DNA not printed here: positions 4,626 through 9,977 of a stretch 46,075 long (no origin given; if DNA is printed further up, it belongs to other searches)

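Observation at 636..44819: Genome-wide, strand-biased over-representation of the word (T)GCCCGCG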

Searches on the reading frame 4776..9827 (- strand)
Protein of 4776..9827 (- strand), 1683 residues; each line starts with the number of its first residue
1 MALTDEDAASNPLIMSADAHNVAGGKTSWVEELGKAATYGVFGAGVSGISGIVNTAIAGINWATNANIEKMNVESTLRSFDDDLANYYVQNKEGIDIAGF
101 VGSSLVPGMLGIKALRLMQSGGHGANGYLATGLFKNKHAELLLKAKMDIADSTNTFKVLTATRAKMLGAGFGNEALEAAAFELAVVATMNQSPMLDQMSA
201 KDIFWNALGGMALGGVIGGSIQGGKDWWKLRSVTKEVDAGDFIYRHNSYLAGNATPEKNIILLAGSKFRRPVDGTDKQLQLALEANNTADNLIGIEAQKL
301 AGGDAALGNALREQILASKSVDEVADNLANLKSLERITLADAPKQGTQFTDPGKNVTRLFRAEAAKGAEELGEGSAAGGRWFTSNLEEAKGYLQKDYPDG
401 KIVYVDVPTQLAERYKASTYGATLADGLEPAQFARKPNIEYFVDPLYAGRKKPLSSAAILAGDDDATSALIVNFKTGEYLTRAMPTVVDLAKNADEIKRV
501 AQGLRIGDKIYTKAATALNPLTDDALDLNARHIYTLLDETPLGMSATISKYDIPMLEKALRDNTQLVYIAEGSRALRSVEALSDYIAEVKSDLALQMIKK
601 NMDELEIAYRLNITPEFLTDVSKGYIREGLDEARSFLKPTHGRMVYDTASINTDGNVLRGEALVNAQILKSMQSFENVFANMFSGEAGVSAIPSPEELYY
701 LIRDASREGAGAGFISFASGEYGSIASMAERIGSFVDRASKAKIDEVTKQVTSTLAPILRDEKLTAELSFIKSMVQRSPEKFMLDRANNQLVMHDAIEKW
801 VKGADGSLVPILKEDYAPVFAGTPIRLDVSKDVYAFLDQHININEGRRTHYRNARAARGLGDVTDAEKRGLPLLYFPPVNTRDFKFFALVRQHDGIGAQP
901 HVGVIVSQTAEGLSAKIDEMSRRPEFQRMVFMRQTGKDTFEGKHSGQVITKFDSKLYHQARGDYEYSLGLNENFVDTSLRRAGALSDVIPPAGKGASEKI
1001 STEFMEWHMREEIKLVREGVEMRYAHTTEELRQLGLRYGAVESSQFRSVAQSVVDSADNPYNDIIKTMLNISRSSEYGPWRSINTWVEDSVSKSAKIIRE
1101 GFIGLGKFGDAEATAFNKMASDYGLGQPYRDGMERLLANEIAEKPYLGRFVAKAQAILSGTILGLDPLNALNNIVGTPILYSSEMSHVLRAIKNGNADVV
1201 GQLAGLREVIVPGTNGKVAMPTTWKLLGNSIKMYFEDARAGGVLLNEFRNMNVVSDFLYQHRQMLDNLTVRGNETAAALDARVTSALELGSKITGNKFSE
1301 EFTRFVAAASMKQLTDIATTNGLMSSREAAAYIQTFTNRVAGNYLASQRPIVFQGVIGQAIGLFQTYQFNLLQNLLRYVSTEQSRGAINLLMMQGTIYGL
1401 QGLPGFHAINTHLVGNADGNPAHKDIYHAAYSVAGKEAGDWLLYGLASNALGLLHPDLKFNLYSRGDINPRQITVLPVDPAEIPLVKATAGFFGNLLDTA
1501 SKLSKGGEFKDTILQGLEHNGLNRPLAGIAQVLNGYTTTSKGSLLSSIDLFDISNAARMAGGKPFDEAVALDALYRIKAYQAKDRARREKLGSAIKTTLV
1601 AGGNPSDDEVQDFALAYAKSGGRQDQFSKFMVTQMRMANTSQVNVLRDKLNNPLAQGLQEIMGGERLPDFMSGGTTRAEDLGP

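Call 8: search_protein_families(library=phrogs, proteins=[window:4776-9827:-], max_evalue=0.00001)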
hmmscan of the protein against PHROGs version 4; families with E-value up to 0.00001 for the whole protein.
window:4776-9827:- (1683 aa): 1 family
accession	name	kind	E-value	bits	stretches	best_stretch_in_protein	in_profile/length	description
phrog_16165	-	unknown function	1.9e-31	109.2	1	1324-1650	1523-1836/1849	-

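Call 56: search_protein_families(library=pfam, proteins=[window:4776-9827:-], max_evalue=0.01)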
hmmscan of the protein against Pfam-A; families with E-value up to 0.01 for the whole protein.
window:4776-9827:- (1683 aa): 0 families
